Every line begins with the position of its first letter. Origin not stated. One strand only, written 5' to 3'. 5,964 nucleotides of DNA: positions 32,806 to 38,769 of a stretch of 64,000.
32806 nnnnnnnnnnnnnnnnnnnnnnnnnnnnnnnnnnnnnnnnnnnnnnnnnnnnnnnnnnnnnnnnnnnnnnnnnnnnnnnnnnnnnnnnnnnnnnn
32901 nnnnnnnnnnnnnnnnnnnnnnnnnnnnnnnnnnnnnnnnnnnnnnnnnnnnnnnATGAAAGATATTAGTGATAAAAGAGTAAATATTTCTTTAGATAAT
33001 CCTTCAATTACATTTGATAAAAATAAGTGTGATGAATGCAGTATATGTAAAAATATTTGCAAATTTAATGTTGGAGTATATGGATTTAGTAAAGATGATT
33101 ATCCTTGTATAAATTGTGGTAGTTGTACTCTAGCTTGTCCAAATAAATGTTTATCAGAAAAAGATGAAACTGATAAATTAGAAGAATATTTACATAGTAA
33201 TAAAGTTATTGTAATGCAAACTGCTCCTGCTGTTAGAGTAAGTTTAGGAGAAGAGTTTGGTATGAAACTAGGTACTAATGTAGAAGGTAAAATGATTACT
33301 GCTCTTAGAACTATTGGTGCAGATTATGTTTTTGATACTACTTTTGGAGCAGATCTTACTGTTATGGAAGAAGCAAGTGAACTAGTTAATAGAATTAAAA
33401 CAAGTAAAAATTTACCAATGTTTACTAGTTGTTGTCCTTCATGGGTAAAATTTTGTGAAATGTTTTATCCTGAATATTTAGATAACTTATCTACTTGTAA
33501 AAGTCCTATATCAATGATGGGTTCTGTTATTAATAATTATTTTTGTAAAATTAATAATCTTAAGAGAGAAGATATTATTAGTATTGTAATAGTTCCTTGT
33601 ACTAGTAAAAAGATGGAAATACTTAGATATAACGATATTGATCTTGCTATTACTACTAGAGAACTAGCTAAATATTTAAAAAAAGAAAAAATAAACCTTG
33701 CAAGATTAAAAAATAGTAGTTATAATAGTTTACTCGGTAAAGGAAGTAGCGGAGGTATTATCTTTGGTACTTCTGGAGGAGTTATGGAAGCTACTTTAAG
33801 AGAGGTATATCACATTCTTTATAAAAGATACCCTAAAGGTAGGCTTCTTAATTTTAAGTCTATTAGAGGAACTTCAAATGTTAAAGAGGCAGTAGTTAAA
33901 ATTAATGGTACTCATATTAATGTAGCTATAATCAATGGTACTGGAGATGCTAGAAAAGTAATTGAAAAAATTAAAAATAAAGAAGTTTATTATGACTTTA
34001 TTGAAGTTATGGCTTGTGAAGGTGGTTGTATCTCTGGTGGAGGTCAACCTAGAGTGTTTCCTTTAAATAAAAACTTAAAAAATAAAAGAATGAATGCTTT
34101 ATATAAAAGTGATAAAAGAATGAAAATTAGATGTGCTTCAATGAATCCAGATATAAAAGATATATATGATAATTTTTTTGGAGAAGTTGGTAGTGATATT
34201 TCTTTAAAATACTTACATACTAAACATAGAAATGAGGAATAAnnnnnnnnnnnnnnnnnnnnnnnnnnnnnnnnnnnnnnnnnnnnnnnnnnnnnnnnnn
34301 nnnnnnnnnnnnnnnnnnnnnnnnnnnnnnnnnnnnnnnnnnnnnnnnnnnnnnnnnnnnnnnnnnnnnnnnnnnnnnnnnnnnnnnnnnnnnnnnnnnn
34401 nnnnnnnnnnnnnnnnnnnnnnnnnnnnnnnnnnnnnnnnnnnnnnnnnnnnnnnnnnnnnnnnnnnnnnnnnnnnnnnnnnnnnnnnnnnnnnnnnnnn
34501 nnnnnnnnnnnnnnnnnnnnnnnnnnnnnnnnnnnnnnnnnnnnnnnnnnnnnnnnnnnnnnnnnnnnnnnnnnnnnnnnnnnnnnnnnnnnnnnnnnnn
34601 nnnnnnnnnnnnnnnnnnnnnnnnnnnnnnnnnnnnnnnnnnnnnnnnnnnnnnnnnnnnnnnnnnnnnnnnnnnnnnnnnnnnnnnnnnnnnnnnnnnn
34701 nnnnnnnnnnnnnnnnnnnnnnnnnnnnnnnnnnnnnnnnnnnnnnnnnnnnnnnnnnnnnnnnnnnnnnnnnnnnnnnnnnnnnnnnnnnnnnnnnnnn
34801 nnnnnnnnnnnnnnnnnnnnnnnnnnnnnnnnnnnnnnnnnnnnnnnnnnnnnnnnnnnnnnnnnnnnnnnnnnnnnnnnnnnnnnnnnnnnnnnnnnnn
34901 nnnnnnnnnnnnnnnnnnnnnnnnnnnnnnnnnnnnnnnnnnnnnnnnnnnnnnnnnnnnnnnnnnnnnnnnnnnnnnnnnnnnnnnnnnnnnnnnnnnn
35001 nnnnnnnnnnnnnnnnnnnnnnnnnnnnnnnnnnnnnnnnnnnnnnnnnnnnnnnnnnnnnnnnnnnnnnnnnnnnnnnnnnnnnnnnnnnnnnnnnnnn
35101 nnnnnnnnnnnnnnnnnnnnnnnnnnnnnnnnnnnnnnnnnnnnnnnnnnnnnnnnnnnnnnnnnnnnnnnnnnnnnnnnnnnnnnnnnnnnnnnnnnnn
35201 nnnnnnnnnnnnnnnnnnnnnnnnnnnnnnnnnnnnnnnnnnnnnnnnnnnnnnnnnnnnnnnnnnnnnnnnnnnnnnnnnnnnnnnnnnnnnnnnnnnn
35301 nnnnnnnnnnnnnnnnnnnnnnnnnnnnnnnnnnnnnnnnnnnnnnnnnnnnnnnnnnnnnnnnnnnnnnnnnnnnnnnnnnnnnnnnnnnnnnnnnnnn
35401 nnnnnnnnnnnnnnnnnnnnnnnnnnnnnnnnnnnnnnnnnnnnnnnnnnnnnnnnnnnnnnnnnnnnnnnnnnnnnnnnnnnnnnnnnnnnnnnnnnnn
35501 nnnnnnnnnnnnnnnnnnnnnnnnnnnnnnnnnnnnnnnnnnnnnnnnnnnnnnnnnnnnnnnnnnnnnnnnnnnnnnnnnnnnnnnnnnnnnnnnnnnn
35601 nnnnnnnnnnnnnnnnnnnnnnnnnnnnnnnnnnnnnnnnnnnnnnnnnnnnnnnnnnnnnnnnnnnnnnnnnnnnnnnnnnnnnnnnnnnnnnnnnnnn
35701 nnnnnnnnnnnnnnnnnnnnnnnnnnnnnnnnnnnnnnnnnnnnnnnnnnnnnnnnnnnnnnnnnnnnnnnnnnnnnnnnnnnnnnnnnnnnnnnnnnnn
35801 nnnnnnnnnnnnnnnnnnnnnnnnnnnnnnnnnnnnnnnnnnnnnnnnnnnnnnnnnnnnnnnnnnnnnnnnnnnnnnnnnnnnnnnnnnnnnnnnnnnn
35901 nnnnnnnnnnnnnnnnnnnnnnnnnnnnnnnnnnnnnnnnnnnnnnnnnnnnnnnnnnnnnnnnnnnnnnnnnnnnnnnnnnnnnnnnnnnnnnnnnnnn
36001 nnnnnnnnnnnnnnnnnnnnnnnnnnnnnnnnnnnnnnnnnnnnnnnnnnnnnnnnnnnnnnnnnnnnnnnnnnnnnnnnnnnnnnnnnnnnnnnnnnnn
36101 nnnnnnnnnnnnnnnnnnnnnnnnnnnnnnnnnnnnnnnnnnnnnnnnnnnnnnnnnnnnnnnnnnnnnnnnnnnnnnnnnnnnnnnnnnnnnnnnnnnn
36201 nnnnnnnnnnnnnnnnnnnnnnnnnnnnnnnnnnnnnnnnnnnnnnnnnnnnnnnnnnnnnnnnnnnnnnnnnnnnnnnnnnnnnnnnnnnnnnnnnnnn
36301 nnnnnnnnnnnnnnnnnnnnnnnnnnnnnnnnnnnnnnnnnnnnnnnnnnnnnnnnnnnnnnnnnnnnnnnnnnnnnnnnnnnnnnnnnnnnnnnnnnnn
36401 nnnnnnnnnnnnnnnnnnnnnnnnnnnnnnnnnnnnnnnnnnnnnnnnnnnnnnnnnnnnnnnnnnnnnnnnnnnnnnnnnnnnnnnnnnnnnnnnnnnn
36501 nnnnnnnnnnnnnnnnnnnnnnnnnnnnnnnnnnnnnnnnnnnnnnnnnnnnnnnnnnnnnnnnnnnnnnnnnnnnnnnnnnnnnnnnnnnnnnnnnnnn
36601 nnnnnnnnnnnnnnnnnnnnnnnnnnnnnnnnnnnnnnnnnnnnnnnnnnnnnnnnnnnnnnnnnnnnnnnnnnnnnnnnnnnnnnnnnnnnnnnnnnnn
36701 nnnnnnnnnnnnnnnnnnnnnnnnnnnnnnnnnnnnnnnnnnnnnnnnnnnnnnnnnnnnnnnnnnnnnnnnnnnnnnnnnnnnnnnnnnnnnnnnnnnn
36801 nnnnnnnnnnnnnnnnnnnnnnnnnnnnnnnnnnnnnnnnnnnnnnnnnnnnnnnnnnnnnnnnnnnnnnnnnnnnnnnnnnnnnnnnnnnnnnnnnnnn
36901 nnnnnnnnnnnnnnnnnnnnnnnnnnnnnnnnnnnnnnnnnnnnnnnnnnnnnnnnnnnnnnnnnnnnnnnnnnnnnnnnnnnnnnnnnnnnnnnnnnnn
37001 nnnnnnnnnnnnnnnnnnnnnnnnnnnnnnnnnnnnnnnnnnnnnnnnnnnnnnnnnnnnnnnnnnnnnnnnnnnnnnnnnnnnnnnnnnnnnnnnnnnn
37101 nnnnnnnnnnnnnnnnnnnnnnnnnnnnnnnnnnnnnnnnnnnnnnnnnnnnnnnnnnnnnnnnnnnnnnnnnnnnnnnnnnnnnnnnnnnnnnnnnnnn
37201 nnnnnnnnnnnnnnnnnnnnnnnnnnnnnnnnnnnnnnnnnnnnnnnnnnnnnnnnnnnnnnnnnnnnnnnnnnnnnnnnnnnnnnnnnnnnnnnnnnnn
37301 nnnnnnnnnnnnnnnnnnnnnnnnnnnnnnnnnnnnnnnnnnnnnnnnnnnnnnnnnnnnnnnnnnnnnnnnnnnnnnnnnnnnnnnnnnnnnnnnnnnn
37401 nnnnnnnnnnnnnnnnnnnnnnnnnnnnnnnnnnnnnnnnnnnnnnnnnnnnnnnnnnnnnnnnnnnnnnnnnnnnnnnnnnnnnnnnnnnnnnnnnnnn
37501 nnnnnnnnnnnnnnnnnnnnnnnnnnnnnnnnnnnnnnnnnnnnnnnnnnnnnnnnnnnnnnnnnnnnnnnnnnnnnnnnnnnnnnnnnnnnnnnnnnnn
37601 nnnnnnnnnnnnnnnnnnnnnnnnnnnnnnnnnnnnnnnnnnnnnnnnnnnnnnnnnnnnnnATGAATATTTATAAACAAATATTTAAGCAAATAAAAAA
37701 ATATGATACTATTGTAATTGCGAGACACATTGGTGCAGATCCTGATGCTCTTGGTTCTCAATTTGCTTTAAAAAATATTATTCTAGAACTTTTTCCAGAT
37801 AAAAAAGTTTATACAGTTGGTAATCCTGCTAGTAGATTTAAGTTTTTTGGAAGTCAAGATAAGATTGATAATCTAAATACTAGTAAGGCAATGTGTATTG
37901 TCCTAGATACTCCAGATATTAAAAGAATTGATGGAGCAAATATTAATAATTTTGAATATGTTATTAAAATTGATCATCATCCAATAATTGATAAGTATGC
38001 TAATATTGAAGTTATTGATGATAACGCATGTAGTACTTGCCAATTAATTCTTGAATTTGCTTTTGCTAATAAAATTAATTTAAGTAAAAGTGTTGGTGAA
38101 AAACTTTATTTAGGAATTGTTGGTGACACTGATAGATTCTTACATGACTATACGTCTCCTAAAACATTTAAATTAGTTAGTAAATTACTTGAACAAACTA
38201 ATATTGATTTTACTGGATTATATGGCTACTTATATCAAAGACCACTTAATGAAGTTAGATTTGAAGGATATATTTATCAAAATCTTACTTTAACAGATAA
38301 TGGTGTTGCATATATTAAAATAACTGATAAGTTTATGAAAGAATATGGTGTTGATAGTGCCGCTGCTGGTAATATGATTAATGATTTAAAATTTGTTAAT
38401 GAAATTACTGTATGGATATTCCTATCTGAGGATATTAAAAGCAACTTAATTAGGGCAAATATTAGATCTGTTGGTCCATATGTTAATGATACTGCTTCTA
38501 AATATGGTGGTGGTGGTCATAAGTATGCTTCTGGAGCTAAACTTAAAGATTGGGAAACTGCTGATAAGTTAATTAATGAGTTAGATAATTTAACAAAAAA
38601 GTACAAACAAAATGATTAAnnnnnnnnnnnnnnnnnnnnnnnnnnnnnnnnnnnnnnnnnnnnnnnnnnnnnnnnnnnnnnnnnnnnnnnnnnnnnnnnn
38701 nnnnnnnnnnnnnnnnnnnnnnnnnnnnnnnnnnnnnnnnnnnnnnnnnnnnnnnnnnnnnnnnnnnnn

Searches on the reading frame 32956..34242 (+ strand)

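Call 37: search_protein_families(library=pfam, proteins=[window:32956-34242:+], max_evalue=0.0001)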
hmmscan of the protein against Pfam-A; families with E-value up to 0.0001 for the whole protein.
window:32956-34242:+ (428 aa): 4 families
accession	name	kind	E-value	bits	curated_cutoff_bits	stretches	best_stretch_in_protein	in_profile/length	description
PF02906.19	Fe_hyd_lg_C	-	8.9e-88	294.5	22.1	1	84-362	2-245/245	Iron only hydrogenase large subunit, C-terminal domain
PF02256.22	Fe_hyd_SSU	-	5e-16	58.9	24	1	374-426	3-55/56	Iron hydrogenase small subunit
PF12837.12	Fer4_6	-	1.7e-05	24.9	25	0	18-39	2-23/24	4Fe-4S binding domain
PF12838.12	Fer4_7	-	2.6e-05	25.1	27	0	51-74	2-25/52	4Fe-4S dicluster domain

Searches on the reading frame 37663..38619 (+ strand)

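Call 49: search_protein_families(library=pfam, proteins=[window:37663-38619:+], max_evalue=0.0001)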
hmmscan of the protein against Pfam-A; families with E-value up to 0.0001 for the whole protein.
window:37663-38619:+ (318 aa): 2 families
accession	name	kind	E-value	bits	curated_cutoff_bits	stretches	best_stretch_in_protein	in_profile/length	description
PF02272.25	DHHA1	-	2.5e-12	47.6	25.9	1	220-312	9-101/102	DHHA1 domain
PF01368.27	DHH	-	9.6e-12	45.7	28.1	1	16-152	1-125/125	DHH family, N-terminal domain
